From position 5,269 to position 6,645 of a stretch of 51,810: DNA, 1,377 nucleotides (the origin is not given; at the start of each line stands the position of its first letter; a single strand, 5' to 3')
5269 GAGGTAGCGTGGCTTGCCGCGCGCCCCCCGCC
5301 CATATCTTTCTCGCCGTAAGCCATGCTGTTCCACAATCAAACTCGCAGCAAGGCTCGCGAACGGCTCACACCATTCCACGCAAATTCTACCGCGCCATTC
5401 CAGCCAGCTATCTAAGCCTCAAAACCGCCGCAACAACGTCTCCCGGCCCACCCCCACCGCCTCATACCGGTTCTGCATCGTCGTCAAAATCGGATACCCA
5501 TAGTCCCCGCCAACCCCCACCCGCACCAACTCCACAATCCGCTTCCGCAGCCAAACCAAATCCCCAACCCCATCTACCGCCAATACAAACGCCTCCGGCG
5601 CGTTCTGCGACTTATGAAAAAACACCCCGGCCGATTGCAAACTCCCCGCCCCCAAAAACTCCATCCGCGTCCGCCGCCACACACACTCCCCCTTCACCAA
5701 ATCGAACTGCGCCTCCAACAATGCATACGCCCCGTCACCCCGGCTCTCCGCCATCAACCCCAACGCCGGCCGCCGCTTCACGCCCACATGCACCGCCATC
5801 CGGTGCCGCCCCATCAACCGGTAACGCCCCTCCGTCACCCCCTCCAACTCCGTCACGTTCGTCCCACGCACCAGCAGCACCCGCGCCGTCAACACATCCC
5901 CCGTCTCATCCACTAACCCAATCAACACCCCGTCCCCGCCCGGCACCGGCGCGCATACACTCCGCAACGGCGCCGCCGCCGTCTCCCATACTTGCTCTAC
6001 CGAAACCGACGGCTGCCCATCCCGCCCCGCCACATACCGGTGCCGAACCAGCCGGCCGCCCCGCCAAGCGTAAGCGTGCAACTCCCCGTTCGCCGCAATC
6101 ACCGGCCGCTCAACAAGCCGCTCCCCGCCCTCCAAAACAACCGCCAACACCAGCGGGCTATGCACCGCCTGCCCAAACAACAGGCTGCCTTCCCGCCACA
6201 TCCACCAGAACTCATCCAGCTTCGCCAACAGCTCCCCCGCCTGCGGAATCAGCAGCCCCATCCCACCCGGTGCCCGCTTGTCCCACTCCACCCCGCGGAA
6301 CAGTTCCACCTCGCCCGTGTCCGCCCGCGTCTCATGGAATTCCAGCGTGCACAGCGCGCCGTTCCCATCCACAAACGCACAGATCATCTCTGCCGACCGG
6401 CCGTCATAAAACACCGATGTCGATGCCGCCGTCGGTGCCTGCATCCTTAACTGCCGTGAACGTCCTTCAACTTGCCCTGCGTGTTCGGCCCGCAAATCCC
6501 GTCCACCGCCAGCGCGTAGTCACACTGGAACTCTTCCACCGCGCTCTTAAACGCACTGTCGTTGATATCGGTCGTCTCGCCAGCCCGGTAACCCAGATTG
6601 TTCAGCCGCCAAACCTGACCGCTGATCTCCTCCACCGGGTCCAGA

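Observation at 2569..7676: Tightly coupled operon of peptidoglycan-binding proteins without signal peptides, plus an HExxH protease, next to oriC: candidate undescribed envelope-targeting module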

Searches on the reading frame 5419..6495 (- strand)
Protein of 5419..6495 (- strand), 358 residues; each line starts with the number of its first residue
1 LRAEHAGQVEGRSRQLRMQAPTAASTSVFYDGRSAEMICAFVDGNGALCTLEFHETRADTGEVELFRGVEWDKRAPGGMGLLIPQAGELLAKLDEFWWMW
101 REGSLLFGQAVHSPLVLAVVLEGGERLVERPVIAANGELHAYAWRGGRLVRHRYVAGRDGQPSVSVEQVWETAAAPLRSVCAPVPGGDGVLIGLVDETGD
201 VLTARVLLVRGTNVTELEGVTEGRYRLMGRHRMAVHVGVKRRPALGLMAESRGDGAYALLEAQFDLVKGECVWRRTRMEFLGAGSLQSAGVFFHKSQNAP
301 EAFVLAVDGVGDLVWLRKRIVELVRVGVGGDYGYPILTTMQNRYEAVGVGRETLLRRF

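Call 3: search_protein_families(library=pfam, proteins=[window:5419-6495:-], max_evalue=0.1)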
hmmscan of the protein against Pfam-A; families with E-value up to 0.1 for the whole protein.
window:5419-6495:- (358 aa): 0 families

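Call 4: search_protein_families(library=ncbifam, proteins=[window:5419-6495:-], max_evalue=0.1)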
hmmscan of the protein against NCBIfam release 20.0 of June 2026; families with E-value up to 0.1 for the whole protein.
window:5419-6495:- (358 aa): 0 families

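Call 19: find_homologous_proteins(query=window:5419-6444:-, max_evalue=0.001)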
Query window:5419-6444:- (341 aa): 26 proteins with E <= 0.001 among 8000 candidates.
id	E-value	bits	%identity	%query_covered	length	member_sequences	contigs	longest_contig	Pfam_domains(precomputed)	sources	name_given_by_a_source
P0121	1.2e-207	707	91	100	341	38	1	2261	-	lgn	-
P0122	4.8e-202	688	87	100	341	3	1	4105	-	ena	-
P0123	3.6e-154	531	70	100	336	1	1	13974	-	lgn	-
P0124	3.6e-141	488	65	94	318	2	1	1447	-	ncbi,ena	-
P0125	7.0e-136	471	60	100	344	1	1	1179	-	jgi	jgi:hypothetical protein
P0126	1.1e-133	463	69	87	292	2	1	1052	-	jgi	jgi:hypothetical protein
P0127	3.8e-126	439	58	100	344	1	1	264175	-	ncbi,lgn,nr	ncbi:MAG: hypothetical protein HYX27_22825 [Acidobacteria bacterium]|nr:hypothetical protein [Acidob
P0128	2.6e-117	410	57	94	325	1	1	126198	-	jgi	-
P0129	2.2e-114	400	55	100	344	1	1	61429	-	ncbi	ncbi:MAG: hypothetical protein ACKV2U_16685 [Bryobacteraceae bacterium]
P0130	7.6e-112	392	54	99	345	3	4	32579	-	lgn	-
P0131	2.1e-109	384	54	100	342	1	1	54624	-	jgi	jgi:hypothetical protein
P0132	1.0e-108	381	53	99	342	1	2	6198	-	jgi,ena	-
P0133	1.7e-108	381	52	97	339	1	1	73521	-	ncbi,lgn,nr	ncbi:MAG TPA: hypothetical protein VFQ91_20705 [Bryobacteraceae bacterium]|nr:hypothetical protein [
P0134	3.1e-108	380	53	99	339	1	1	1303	-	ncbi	-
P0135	4.4e-107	376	55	100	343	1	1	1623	-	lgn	-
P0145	8.4e-98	345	53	93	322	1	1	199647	-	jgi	jgi:hypothetical protein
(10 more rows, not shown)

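Call 20: find_encoding_contigs(protein=P0127, flank=10000, max_places=2)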
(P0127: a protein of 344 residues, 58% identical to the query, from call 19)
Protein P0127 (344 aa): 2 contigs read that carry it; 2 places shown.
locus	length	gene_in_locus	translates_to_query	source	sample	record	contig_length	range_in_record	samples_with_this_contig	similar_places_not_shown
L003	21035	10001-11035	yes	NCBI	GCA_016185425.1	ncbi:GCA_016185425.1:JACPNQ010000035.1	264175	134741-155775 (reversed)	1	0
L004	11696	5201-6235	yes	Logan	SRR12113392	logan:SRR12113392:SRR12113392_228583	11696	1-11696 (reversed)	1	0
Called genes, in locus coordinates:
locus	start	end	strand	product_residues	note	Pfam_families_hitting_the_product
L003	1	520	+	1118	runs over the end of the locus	PF00289:Biotin_carb_N, PF02786:CPSase_L_D2, PF07478:Dala_Dala_lig_C, PF02785:Biotin_carb_C, PF02626:CT_A_B, PF02682:CT_C_D, PF25917:BSH_RND (weak), PF00364:Biotin_lipoyl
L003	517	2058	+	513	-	PF01425:Amidase, PF21986:AH_C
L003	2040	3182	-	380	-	PF00144:Beta-lactamase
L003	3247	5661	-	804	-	PF02518:HATPase_c, PF00204:DNA_gyraseB, PF01751:Toprim, PF21249:GyrB_hook, PF00986:DNA_gyraseB_C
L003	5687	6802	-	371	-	PF00712:DNA_pol3_beta, PF02767:DNA_pol3_beta_2, PF02768:DNA_pol3_beta_3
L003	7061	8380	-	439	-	PF11638:DnaA_N, PF00308:Bac_DnaA, PF01695:IstB_IS21, PF08299:Bac_DnaA_C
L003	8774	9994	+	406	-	PF01471:PG_binding_1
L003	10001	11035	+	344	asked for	-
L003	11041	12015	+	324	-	PF08100:Dimerisation (weak), PF00891:Methyltransf_2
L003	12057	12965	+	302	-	-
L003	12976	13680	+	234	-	PF00588:SpoU_methylase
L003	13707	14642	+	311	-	-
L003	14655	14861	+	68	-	-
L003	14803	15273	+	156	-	PF19502:DUF6036 (weak), PF08843:AbiEii (faint)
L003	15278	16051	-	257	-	PF00106:adh_short, PF08659:KR, PF13561:adh_short_C2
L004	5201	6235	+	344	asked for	-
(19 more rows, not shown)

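Call 21: find_encoding_contigs(protein=P0145, flank=10000, max_places=2)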
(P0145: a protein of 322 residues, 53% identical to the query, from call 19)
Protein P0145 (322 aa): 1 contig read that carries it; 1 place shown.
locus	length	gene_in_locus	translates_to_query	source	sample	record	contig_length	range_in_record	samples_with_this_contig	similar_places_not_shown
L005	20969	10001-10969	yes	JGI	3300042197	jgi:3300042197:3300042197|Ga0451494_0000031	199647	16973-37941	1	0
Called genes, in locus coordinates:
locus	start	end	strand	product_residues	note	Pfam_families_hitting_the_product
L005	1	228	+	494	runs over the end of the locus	PF01425:Amidase, PF21986:AH_C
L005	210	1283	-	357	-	PF00144:Beta-lactamase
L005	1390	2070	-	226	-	PF00027:cNMP_binding, PF13545:HTH_Crp_2, PF00325:Crp (weak)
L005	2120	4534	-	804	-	PF02518:HATPase_c, PF00204:DNA_gyraseB, PF01751:Toprim, PF21249:GyrB_hook, PF00986:DNA_gyraseB_C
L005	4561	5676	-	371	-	PF00712:DNA_pol3_beta, PF02767:DNA_pol3_beta_2, PF02768:DNA_pol3_beta_3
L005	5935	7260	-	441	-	PF11638:DnaA_N, PF00308:Bac_DnaA, PF01695:IstB_IS21, PF08299:Bac_DnaA_C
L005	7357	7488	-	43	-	-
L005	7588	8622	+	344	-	PF12801:Fer4_5, PF00037:Fer4 (faint), PF12838:Fer4_7 (faint), PF12837:Fer4_6 (faint), PF12801:Fer4_5, PF13187:Fer4_9 (weak), PF13237:Fer4_10, PF14697:Fer4_21 (weak), +2 more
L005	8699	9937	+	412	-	PF01471:PG_binding_1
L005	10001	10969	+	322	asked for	-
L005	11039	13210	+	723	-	PF00691:OmpA, PF01471:PG_binding_1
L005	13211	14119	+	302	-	-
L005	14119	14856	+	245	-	-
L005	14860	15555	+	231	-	PF00588:SpoU_methylase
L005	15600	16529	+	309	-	-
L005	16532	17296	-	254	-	PF00106:adh_short, PF08659:KR, PF13561:adh_short_C2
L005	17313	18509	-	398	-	PF00083:Sugar_tr (faint), PF07690:MFS_1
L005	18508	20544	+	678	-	PF02784:Orn_Arg_deC_N, PF17810:Arg_decarb_HB, PF17944:Arg_decarbox_C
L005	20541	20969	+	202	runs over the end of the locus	PF00149:Metallophos, PF12850:Metallophos_2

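Call 22: find_encoding_contigs(protein=P0128, flank=10000, max_places=2)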
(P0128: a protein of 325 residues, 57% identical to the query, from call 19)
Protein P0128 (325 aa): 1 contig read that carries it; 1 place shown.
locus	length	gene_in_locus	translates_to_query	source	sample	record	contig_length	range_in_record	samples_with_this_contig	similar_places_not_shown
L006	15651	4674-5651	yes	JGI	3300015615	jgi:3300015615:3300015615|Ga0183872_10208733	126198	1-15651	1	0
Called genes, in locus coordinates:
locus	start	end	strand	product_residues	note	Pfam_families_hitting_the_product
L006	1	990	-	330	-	?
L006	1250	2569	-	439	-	PF11638:DnaA_N, PF00308:Bac_DnaA, PF01695:IstB_IS21, PF08299:Bac_DnaA_C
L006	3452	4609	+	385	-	PF01471:PG_binding_1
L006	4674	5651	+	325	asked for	-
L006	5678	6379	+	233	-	PF00588:SpoU_methylase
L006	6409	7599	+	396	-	PF12715:Abhydrolase_7, PF05448:AXE1 (faint), PF01738:DLH (faint), PF00326:Peptidase_S9 (faint)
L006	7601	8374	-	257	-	PF00106:adh_short, PF08659:KR, PF13561:adh_short_C2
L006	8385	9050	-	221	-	PF03737:RraA-like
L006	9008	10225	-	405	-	PF00083:Sugar_tr (faint), PF07690:MFS_1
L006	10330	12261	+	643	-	PF02784:Orn_Arg_deC_N, PF17810:Arg_decarb_HB, PF17944:Arg_decarbox_C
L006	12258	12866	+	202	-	PF00149:Metallophos, PF12850:Metallophos_2 (weak)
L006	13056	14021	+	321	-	PF03462:PCRF, PF00472:RF-1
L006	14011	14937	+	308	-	PF01300:Sua5_yciO_yrdC, PF03481:Sua5_C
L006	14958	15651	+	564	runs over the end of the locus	PF06580:His_kinase, PF02518:HATPase_c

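Call 50: search_solved_structures(query=A3, max_evalue=10)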
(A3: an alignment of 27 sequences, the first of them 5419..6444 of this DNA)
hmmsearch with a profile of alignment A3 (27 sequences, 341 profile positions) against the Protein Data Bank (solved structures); distinct sequences matched with E-value up to 10: 1.
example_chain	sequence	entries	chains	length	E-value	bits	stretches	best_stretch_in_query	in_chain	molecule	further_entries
1ksi_A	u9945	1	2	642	1.9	10.4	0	285-322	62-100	COPPER AMINE OXIDASE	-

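Call 64: predict_structure(alignment_id=A3)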
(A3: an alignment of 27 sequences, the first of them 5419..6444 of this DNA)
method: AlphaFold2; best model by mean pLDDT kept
length: 341 residues; sequences in the alignment: 27
mean_pLDDT: 85.7   pTM: 0.86
mean pLDDT of the five models: 85.7, 85.7, 82.9, 82.3, 81.3
residues with pLDDT >= 90: 161; 70-90: 146; 50-70: 23; < 50: 11
segments of 3 or more residues with pLDDT < 50: 1-6, 73-77
pLDDT, mean of each block of 10 residues (from residue 1): 49 69 82 86 87 82 70 57 88 86 92 85 94 92 84 95 85 93 94 92 94 90 87 94 95 95 91 80 85 94 93 84 83 86 83
secondary structure, 60 per line:
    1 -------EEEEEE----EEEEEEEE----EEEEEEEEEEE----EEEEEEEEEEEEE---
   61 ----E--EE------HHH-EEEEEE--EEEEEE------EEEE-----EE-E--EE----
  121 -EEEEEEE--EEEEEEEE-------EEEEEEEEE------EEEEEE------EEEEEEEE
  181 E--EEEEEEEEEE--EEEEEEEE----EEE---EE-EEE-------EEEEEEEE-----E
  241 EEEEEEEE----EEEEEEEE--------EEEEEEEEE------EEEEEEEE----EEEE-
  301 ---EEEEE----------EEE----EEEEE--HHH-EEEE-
elements in order: E8-13 E18-25 E30-40 E45-57 E80-85 E88-93 E100-103 E122-128 E131-138 E146-154 E161-166 E173-181 E184-193 E196-203 E208-210 E217-219 E227-234 E240-248 E253-260 E269-277 E284-291 E296-299 E304-308 E319-321 E326-330 E337-340
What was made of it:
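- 5419..6444 (-): g2, 341 aa. Cytoplasmic beta-propeller. It is a signal-less member of a family whose other members are Tat-lipoproteins encoded directly downstream of OmpA-module effectors. AF2 model with pLDDT 85.7 and pTM 0.86, all-beta: call 64.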

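Call 67: fold_search(model_id=the predicted structure, library=pdb)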
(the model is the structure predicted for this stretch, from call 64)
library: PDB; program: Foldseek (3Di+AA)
matches with E <= 10: 929; with E <= 0.001: 54
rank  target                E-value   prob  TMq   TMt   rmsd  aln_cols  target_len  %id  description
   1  7c39_A                1.7e-06  1.00  0.46  0.45   7.3       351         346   10  Crystal structure of AofleA from Arthrobotrys oligospora in complex with methylated L-fucose (released 2020-07-29)
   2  7c38_A                2.4e-06  1.00  0.47  0.47   7.0       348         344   10  Crystal structure of AofleA from Arthrobotrys oligospora in complex with L-fucose (released 2020-07-29)
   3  7c3e_B                4.1e-06  1.00  0.48  0.48   6.9       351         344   10  Crystal structure of R97A/R150A/R203A mutant of AofleA from Arthrobotrys oligospora (released 2020-07-29)
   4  4csd_A                9.0e-06  1.00  0.44  0.52   7.3       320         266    9  Structure of Monomeric Ralstonia solanacearum lectin (released 2014-10-08)
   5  7c3e_A                1.4e-05  1.00  0.47  0.46   6.9       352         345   11  Crystal structure of R97A/R150A/R203A mutant of AofleA from Arthrobotrys oligospora (released 2020-07-29)
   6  7e7u_A                1.5e-05  1.00  0.40  0.48   7.9       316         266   11  Crystal structure of RSL mutant in complex with sugar Ligand (released 2021-04-14)
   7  7e7t_A                2.8e-05  1.00  0.40  0.49   8.0       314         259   10  Crystal structure of RSL mutant in complex with sugar Ligand (released 2021-04-14)
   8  1poo                  3.9e-05  1.00  0.42  0.41   8.3       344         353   12  THERMOSTABLE PHYTASE FROM BACILLUS SP (released 2000-04-19)
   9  7e7w_A                4.5e-05  1.00  0.43  0.52   7.8       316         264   11  Crystal structure of RSL mutant in complex with sugar Ligand (released 2021-04-14)
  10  3amr                  5.9e-05  1.00  0.39  0.38   9.0       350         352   13  Crystal Structures of Bacillus subtilis Alkaline Phytase in Complex with Ca2+, Co2+, Ni2+, Mg2+ and myo-Inositol Hexasul (released 2011-04-13)
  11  9exf_C                7.9e-05  1.00  0.40  0.38   8.8       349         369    8  Crystal structure of Yeast Clathrin Heavy Chain N-terminal domain bound to YAP1801 peptide (LIDM) (released 2024-11-13)
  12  4yhc_B                1.3e-04  1.00  0.36  0.32   8.8       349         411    8  Crystal structure of the WD40 domain of SCAP from fission yeast (released 2015-04-01)
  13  7uik_p                1.3e-04  1.00  0.35  0.17  15.8       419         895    8  Mediator-PIC Early (Tail A + Upstream DNA & Activator) (released 2023-03-01)
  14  1u8e_A                1.3e-04  1.00  0.27  0.16  14.8       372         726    9  HUMAN DIPEPTIDYL PEPTIDASE IV/CD26 MUTANT Y547F (released 2004-08-17)
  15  4pvi_A                1.4e-04  1.00  0.30  0.31  11.6       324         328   11  Crystal structure of GH62 hydrolase in complex with xylotriose (released 2014-09-24)
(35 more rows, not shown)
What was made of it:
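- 5419..6444 (-): Foldseek matches 6-bladed propellers at TM about 0.46-0.50: call 67.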

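Call 73: search_protein_families(library=pfam, proteins=[L005:13211-14119:+, L005:14119-14856:+, L005:11039-13210:+], max_evalue=0.01)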
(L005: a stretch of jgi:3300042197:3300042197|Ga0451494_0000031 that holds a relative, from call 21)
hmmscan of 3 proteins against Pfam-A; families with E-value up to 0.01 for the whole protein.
L005:13211-14119:+ (302 aa): 0 families

L005:14119-14856:+ (245 aa): 0 families

L005:11039-13210:+ (723 aa): 2 families
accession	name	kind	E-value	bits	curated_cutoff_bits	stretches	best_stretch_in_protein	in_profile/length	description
PF01471.23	PG_binding_1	-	1.4e-10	41.6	23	1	127-177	7-57/57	Putative peptidoglycan binding domain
PF00691.25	OmpA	-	9.6e-08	32.7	27.2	1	46-110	1-67/98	OmpA family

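Call 85: search_protein_families(library=phrogs, proteins=[window:5419-6444:-], max_evalue=0.01)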
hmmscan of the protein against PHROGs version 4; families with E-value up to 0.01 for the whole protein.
window:5419-6444:- (341 aa): 0 families

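Call 86: search_protein_families(library=padloc, proteins=[window:5419-6444:-], max_evalue=0.01)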
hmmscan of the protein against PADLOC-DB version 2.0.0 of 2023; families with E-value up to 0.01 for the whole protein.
window:5419-6444:- (341 aa): 0 families

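Call 90: find_related_loci(query=A6, collection=metagenome_contigs, flank=6000)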
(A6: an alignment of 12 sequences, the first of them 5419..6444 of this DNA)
Query A6 (341 aa) in metagenome_contigs; peptide patterns used: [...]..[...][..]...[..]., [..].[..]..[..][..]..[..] (x = any residue, [..] = any of these).
285 stretches matched a pattern; 8 encode a relative of the query (tblastn E <= 1e-3); 8 distinct loci.
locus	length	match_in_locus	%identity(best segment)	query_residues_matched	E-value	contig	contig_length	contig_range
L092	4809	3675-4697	98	1-341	0e+0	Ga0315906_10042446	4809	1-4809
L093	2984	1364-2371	53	4-339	2e-119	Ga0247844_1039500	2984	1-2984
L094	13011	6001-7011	51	2-341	5e-112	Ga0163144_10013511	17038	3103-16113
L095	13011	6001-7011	51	2-341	4e-112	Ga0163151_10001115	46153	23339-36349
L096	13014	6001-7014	47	1-341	2e-107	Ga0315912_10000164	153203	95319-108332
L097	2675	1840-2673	48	1-280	2e-91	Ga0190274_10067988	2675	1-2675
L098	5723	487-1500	38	2-341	9e-75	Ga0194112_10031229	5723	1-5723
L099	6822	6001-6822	37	2-277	3e-55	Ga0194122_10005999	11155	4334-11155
